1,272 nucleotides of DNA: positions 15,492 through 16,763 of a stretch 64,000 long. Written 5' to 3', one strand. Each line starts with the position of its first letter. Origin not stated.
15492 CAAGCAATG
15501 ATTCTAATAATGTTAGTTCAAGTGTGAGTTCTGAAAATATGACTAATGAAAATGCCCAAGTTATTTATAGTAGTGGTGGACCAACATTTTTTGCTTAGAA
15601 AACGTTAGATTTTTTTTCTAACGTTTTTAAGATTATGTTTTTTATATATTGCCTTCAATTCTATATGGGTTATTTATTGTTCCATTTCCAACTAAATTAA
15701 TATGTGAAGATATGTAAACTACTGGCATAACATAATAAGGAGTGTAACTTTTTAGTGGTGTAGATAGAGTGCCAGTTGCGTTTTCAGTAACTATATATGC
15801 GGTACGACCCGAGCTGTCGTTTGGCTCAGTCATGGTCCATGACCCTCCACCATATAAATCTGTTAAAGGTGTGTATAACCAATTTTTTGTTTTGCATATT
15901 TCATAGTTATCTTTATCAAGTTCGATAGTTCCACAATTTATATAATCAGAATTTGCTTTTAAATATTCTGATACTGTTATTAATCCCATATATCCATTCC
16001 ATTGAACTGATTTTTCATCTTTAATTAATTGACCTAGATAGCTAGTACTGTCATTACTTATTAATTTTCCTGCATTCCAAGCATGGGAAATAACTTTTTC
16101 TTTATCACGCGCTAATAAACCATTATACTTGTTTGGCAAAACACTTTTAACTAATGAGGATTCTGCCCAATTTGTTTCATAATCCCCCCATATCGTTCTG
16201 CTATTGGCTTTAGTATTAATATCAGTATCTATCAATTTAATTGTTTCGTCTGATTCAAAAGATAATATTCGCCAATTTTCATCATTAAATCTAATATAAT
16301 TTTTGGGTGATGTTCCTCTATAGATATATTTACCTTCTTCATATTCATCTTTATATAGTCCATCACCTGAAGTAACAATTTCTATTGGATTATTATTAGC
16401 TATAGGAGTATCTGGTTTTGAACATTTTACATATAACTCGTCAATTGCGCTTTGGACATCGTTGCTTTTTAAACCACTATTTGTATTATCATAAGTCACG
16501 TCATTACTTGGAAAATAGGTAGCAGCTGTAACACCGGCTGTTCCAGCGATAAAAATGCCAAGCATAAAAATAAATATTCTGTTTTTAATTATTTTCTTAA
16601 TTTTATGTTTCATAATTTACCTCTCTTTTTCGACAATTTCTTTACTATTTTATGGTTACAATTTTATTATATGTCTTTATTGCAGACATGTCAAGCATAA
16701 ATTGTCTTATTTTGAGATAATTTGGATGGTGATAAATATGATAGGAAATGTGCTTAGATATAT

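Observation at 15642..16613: Five-member paralog family in one 64-kb window sharing a 'W-T-S(P) ... VRP' core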

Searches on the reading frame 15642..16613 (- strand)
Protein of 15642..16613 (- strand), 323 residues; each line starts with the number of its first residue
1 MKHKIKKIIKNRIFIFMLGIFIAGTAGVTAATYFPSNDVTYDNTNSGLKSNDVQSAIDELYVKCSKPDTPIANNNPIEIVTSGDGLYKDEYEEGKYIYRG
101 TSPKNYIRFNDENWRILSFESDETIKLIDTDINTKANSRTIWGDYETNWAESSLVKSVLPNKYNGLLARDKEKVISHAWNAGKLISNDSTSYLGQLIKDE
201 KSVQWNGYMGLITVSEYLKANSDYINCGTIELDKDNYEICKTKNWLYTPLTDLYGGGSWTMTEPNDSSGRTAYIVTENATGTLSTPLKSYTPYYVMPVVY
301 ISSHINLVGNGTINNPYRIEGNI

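Call 4: search_protein_families(library=pfam, proteins=[window:15642-16613:-], max_evalue=1)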
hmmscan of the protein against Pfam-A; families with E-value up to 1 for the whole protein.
window:15642-16613:- (323 aa): 1 family
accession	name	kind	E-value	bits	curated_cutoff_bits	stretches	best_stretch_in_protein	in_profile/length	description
PF00162.24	PGK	-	0.2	11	27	1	175-220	281-325/379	Phosphoglycerate kinase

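Call 5: search_protein_families(library=ncbifam, proteins=[window:15642-16613:-], max_evalue=1)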
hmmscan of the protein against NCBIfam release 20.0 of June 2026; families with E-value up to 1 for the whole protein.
window:15642-16613:- (323 aa): 1 family
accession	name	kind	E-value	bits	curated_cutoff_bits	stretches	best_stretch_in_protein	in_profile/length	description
NF010151.0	PRK13628.1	equivalog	0.046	12.7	308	1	3-80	73-151/407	serine/threonine transporter SstT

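Call 8: find_homologous_proteins(query=window:15642-16613:-)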
Query window:15642-16613:- (323 aa): 785 proteins with E <= 0.001 among 1985 candidates; the best 120 are listed.
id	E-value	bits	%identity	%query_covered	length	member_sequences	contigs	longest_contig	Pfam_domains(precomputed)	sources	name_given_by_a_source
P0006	1.7e-211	719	98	100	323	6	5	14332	-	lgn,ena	-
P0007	7.1e-137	474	66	99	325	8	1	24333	-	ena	-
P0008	1.6e-97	345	56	99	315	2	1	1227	-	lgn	-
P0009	1.9e-69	252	43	99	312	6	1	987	-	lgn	-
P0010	1.8e-67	246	46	98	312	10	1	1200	PF19789.7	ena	-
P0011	1.4e-66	243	43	99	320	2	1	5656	PF19789.7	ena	-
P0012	6.0e-66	241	45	99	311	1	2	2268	PF19789.7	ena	-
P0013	1.2e-65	240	42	98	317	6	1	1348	-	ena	-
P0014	1.3e-65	240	43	96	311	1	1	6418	PF19789.7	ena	-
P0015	4.7e-65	238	44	94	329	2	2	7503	-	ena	-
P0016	5.1e-65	238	45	98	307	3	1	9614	PF19789.7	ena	-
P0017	6.2e-65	237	43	98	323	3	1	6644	PF19789.7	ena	-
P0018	7.8e-65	237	43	99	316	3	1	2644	PF19789.7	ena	-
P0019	8.5e-65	237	45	98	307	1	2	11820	PF19789.7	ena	-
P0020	1.0e-64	237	43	99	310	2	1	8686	PF19789.7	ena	-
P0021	1.2e-64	237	43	98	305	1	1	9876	PF19789.7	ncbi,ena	-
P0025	8.2e-64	234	44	99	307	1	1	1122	PF19789.7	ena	-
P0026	1.1e-63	233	44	99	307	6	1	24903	PF19789.7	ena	-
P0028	1.8e-63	233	43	99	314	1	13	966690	PF19789.7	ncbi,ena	-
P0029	2.2e-63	232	42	99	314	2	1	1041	PF19789.7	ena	-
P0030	2.9e-63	232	42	98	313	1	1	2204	PF19789.7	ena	-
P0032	6.6e-63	231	42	99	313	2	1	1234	PF19789.7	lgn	-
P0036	2.1e-62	229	44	98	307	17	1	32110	PF19789.7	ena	-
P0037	2.9e-62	229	42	99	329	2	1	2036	PF19789.7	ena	-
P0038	3.6e-62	228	43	99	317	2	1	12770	PF19789.7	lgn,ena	-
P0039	4.6e-62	228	42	99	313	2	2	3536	PF19789.7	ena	-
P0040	5.5e-62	228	41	99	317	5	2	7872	PF19789.7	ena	-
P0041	6.1e-62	228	40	99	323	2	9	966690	PF19789.7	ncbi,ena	-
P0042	6.8e-62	227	43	98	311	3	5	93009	PF19789.7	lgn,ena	-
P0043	8.8e-62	227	42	99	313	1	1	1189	PF19789.7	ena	-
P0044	8.9e-62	227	43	99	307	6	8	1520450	PF19789.7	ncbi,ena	-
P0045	1.0e-61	227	43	98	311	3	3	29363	PF19789.7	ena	-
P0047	1.3e-61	226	40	99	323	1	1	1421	PF19789.7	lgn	-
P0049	1.5e-61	226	45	91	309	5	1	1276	PF19789.7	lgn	-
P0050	3.0e-61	225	41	99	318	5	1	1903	PF19789.7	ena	-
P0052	3.1e-61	225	40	98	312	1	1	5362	PF19789.7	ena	-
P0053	3.7e-61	225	41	99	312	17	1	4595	PF19789.7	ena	-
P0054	6.8e-61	224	40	99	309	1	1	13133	PF19789.7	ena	-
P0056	8.2e-61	224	42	99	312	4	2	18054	PF19789.7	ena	-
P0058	1.0e-60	224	42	99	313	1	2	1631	PF19789.7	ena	-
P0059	1.2e-60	223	42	99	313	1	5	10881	PF19789.7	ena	-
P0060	1.3e-60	223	43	99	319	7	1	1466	PF19789.7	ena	-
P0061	1.4e-60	223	41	99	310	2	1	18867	PF19789.7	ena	-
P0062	1.5e-60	223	40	99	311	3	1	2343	PF19789.7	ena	-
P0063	1.6e-60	223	40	99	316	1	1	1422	PF19789.7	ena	-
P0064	2.4e-60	222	42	99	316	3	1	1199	PF19789.7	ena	-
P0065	2.6e-60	222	40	99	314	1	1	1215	PF19789.7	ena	-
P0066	2.7e-60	222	41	98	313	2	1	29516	PF19789.7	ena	-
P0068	3.5e-60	222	39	99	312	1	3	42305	PF19789.7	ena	-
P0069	4.5e-60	221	40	98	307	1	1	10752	PF19789.7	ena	-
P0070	5.2e-60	221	42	99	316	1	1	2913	PF19789.7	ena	-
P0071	6.7e-60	221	43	98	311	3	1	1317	PF19789.7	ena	-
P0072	6.9e-60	221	41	99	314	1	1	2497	PF19789.7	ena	-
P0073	7.2e-60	221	40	98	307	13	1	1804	PF19789.7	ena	-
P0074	7.8e-60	221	41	99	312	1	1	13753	PF19789.7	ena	-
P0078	1.3e-59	220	41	98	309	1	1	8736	PF19789.7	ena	-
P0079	2.8e-59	219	40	98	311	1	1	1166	PF19789.7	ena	-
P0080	3.4e-59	219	40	99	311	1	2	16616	PF19789.7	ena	-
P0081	3.8e-59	218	40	99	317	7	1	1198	PF19789.7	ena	-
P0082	4.2e-59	218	41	99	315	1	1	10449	-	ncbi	-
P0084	4.4e-59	218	40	98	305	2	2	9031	PF19789.7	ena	-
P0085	4.7e-59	218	41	99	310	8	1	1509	PF19789.7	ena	-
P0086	7.4e-59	217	39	99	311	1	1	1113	PF19789.7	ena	-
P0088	8.9e-59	217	40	99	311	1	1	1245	PF19789.7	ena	-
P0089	9.1e-59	217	40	98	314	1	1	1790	PF19789.7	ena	-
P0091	1.0e-58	217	39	99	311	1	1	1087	PF19789.7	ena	-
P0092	1.0e-58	217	41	99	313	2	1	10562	PF19789.7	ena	-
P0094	1.1e-58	217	41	98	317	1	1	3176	PF19789.7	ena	-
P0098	1.3e-58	217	42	99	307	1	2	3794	PF19789.7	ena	-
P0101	2.7e-58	216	40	98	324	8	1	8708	PF19789.7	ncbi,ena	-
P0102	2.9e-58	215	40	99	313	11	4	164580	PF19789.7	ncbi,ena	-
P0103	3.0e-58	215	38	98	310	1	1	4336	PF19789.7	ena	-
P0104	3.1e-58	215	40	99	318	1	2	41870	PF19789.7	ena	-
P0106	4.1e-58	215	42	99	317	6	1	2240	PF19789.7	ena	-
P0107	4.6e-58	215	40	99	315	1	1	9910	PF19789.7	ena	-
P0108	5.0e-58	215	39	97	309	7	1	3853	PF19789.7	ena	-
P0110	5.4e-58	215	41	99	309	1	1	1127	PF19789.7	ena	-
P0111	6.7e-58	214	41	98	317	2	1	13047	PF19789.7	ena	-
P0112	8.2e-58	214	40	98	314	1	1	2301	PF19789.7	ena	-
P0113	9.8e-58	214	39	99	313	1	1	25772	PF19789.7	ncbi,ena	-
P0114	1.1e-57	214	41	99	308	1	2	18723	PF19789.7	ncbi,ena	-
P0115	1.3e-57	213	41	98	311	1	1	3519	PF19789.7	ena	-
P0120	1.9e-57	213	39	92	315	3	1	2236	PF19789.7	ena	-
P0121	1.9e-57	213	41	98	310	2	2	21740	PF19789.7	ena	-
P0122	2.0e-57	213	40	96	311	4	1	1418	PF19789.7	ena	-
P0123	2.8e-57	212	42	98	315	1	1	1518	PF19789.7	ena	-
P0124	2.8e-57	212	40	94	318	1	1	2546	PF19789.7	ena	-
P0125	3.3e-57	212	39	99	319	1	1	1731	PF19789.7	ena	-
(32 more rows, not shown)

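Call 28: search_solved_structures(query=A3, max_evalue=1)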
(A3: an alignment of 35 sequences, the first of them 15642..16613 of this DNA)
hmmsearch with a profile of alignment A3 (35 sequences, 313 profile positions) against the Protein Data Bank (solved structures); distinct sequences matched with E-value up to 1: 5.
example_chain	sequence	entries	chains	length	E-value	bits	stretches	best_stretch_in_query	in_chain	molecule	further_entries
2rj2_A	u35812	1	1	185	0.052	16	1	115-200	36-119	F-box only protein 2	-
1umi_A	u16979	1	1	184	0.096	15.1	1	115-200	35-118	F-box only protein 2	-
1umh_A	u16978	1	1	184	0.096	15.1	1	115-200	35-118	F-box only protein 2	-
2e33_A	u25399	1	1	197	0.11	14.9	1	115-200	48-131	F-box only protein 2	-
2e31_A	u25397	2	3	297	0.26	13.7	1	115-200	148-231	F-box only protein 2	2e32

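Call 33: find_encoding_contigs(protein=P0044, flank=6000, max_places=3)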
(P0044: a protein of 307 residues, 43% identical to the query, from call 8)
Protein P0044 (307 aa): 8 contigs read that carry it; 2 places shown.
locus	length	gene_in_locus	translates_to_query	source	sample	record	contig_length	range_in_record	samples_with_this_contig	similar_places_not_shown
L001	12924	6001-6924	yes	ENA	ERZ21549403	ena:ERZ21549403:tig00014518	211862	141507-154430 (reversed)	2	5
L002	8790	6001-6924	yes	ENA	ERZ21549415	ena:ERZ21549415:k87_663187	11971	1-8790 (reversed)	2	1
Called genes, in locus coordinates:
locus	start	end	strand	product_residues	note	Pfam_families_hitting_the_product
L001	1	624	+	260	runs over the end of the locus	-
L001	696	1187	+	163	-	PF25087:GMPPB_C (faint), PF00132:Hexapep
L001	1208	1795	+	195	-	PF02223:Thymidylate_kin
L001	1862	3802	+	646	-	PF17425:Arylsulfotran_N, PF05935:Arylsulfotrans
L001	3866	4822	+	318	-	PF00781:DAGK_cat, PF19279:YegS_C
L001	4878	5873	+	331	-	PF01183:Glyco_hydro_25, PF12200:DUF3597 (weak)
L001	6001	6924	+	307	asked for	PF19789:DUF6273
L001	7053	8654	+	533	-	PF16403:Bact_surface_Ig-like, PF13529:Peptidase_C39_2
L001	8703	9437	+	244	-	PF12323:HTH_OrfB_IS605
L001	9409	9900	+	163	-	PF01385:OrfB_IS605, PF07282:Cas12f1-like_TNB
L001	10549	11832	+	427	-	PF01548:DEDD_Tnp_IS110, PF02371:Transposase_20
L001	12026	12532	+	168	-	-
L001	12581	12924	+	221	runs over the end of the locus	PF00072:Response_reg, PF00486:Trans_reg_C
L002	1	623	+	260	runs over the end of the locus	-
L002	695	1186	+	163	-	PF25087:GMPPB_C (faint), PF00132:Hexapep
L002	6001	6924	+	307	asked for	PF19789:DUF6273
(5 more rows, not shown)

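Call 38: predict_structure(alignment_id=A3)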
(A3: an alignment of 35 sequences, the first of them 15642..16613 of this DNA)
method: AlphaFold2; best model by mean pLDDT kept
length: 323 residues; sequences in the alignment: 35
mean_pLDDT: 84.3   pTM: 0.78
mean pLDDT of the five models: 84.3, 83.0, 81.8, 80.2, 80.1
residues with pLDDT >= 90: 199; 70-90: 58; 50-70: 51; < 50: 15
segments of 3 or more residues with pLDDT < 50: 24-33
pLDDT, mean of each block of 10 residues (from residue 1): 50 58 47 50 68 75 67 88 94 95 96 96 95 82 92 95 95 96 78 88 97 97 92 93 94 83 90 87 89 95 88 94 68
secondary structure, 60 per line:
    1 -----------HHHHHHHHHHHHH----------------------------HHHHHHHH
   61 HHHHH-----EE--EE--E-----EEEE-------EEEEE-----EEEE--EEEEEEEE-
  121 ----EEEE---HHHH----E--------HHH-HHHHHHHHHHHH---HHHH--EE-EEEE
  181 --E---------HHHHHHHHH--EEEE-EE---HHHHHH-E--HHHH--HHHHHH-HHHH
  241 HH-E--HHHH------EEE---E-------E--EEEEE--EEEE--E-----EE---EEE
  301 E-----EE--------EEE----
elements in order: H12-24 H53-65 E85-88 E96-100 E106-109 E112-119 E125-128 H132-135 H153-164 H168-171 E177-180 H193-201 E204-207 H214-219 H224-227 H230-235 H237-242 H247-250 E257-259 E274-278 E281-284 E298-301 E317-319

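Call 42: fold_search(model_id=the predicted structure, library=pdb)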
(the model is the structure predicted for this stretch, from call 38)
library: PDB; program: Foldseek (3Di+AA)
matches with E <= 10: 44; with E <= 0.001: 1
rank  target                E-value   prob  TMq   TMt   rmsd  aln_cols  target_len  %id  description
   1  9qa6                  4.4e-04  1.00  0.41  0.17   7.9       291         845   11  Cryo-EM structure of Thomasclavelia ramosa IgA peptidase (IgAse) active site mutant (S32-N876) (released 2025-06-25)
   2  6xfq_B                9.0e-01  0.09  0.15  0.34  13.4       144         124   10  Structure of a novel antithrombotic agent Agkisacucetin in complex with the platelet glycoprotein Ib receptor (released 2021-06-23)
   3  1v4l_A                1.6e+00  0.07  0.16  0.34  11.0       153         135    9  Crystal structure of a platelet agglutination factor isolated from the venom of Taiwan habu (Trimeresurus mucrosquamat (released 2003-12-02)
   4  1c3a_A                2.5e+00  0.03  0.14  0.26  12.0       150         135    8  CRYSTAL STRUCTURE OF FLAVOCETIN-A FROM THE HABU SNAKE VENOM, A NOVEL CYCLIC TETRAMER OF C-TYPE LECTIN-LIKE HETERODIMER (released 2000-03-06)
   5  9hye_A                3.8e+00  0.06  0.09  0.20   5.1        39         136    5  Structure of the Mus musclus Langerin carbohydrate recognition domain with depleted Calcium (released 2025-11-19)
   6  3ncx_A                3.8e+00  0.02  0.14  0.20  13.6       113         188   10  Crystal structure of EHEC O157:H7 intimin mutant (released 2011-01-05)
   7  4hz5_D                3.8e+00  0.01  0.06  0.08   8.6        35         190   17  Pyrrolopyrimidine inhibitors of dna gyrase b and topoisomerase iv, part i: structure guided discovery and optimization (released 2013-02-13)
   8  9a4u_B                3.8e+00  0.01  0.06  0.06  16.9       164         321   10  Integrative model of PCKA-QOX2 by crosslinking MS and deep learning (released 2024-09-18)
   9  8qqk_B                4.9e+00  0.01  0.07  0.07  17.3       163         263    8  Cryo-EM structure of E. coli cytochrome bo3 quinol oxidase assembled in peptidiscs (released 2024-04-24)
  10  9kqn_B                4.9e+00  0.01  0.09  0.06  17.0       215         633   11  Hsp90-Cdc37-PINK1 complex (released 2025-10-15)
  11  6ppf_C                5.5e+00  0.01  0.07  0.09   8.0        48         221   10  Bacterial 45SRbgA ribosomal particle class B (released 2019-09-18)
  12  5tvw_A                5.5e+00  0.01  0.06  0.04   9.1        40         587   10  Crystal structure of mitochondrial Hsp90 (TRAP1) with ATP in absence of Mg, hemi-hydrolyzed (released 2018-03-14)
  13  5hha_A                5.9e+00  0.04  0.12  0.14   5.3        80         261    9  Structure of PvdO from Pseudomonas aeruginosa (released 2017-01-18)
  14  5lgk_F                5.9e+00  0.03  0.09  0.23   6.0        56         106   11  Crystal structure of the human IgE-Fc bound to its B cell receptor derCD23 (released 2017-04-05)
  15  3ubu_A                5.9e+00  0.03  0.08  0.18   3.5        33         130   12  Crystal structure of agkisacucetin, a GpIb-binding snaclec (snake C-type lectin) that inhibits platelet (released 2012-04-11)
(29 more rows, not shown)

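Call 51: search_protein_families(library=phrogs, proteins=[window:15642-16613:-], max_evalue=0.01)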
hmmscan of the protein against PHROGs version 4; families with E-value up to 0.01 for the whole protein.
window:15642-16613:- (323 aa): 0 families

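Call 54: search_protein_families(library=padloc, proteins=[window:15642-16613:-], max_evalue=0.01)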
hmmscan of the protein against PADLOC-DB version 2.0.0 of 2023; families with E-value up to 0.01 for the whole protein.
window:15642-16613:- (323 aa): 0 families

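Call 84: list_cluster_members(proteins=[P0028, P0044, P0082, P0133, P0279, P0006, P0001])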
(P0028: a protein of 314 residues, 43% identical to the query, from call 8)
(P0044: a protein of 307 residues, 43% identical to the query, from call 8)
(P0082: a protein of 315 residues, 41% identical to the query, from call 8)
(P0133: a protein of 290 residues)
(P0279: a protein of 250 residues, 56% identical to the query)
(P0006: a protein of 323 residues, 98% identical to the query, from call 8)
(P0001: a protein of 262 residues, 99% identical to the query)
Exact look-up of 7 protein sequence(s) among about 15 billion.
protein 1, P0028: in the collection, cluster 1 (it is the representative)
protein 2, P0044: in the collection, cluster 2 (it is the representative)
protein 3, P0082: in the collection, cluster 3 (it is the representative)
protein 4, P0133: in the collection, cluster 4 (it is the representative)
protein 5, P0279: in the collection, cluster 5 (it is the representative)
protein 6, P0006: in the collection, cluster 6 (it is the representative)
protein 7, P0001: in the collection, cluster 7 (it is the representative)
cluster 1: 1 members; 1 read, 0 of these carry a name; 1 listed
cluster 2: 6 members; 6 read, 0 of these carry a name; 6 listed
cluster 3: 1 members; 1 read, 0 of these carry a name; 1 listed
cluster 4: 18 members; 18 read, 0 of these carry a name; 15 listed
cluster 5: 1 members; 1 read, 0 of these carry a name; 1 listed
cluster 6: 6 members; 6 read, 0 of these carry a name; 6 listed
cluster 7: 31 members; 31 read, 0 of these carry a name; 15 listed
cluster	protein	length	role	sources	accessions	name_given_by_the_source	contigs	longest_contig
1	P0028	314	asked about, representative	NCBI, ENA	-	-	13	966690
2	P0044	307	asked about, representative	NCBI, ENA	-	-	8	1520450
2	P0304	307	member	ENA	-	-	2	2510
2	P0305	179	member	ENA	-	-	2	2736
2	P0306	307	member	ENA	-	-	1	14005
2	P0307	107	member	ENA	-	-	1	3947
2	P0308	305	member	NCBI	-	-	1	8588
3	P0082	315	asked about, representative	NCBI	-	-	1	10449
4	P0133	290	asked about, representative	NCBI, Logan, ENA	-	-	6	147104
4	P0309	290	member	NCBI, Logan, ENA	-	-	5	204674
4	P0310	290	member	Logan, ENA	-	-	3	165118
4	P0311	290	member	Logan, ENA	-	-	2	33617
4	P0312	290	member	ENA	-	-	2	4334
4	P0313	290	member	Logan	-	-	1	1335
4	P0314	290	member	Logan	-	-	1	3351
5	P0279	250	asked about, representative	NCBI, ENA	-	-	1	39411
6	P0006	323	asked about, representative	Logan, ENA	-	-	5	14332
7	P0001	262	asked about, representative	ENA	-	-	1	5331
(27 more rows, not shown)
